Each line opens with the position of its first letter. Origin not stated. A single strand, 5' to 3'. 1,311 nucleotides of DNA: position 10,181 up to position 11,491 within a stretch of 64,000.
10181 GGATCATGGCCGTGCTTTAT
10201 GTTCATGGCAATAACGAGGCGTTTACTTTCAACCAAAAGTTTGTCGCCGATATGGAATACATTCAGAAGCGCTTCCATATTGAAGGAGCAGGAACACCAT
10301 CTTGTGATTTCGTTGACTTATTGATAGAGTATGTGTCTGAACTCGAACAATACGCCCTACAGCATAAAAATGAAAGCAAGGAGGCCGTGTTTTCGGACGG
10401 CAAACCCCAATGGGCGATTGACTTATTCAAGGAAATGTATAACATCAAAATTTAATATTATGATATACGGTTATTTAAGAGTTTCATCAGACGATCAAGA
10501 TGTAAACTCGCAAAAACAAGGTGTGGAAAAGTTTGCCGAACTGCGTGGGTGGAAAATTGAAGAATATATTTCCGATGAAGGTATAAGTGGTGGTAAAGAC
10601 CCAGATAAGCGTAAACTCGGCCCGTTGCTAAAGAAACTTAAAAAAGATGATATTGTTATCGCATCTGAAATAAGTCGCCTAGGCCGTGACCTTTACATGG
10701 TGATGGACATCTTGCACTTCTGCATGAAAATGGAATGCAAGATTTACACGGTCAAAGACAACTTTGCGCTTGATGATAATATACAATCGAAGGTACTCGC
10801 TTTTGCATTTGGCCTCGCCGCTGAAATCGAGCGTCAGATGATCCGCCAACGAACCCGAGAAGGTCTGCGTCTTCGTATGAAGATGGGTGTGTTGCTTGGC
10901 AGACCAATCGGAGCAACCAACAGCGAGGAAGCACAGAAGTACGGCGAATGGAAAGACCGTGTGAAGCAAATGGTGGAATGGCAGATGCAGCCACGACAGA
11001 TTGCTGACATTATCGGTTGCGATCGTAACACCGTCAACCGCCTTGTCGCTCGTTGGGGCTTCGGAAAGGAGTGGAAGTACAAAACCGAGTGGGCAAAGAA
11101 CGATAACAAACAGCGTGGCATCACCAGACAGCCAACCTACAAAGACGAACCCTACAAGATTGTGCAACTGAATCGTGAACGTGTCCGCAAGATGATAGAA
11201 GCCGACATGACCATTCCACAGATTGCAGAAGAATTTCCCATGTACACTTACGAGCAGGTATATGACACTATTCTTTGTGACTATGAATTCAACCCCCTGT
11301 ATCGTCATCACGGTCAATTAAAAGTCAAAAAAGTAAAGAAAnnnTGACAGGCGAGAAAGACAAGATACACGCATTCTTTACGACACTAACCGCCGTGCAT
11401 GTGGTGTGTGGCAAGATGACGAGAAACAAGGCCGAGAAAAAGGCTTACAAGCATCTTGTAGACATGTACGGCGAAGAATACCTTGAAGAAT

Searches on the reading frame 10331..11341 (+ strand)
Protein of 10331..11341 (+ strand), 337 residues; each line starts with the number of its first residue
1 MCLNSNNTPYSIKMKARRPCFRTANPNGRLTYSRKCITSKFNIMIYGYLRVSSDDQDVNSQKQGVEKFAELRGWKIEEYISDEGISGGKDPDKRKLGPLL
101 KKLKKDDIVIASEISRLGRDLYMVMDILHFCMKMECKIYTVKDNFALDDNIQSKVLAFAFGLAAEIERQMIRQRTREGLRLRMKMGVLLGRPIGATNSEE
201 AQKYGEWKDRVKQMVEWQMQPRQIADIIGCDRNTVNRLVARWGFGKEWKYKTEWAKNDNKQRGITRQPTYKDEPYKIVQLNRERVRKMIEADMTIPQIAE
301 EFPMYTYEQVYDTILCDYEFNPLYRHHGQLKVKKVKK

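Call 80: search_protein_families(library=pfam, proteins=[window:10331-11341:+], max_evalue=0.001)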
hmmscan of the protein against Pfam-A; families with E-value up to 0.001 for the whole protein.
window:10331-11341:+ (337 aa): 4 families
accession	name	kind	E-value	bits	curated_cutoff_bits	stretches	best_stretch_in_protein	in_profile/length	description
PF00239.26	Resolvase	-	2.9e-31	109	23.3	1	45-187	1-144/145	Resolvase, N terminal domain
PF13384.12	HTH_23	-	3.2e-05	24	24.6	1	218-243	17-43/50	Homeodomain-like domain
PF02796.21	HTH_7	-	6.9e-05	23.3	23.8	0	280-302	6-31/45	Helix-turn-helix domain of resolvase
PF15978.11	TnsD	-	0.00019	21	32.4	1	196-262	175-243/355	Tn7-like transposition protein D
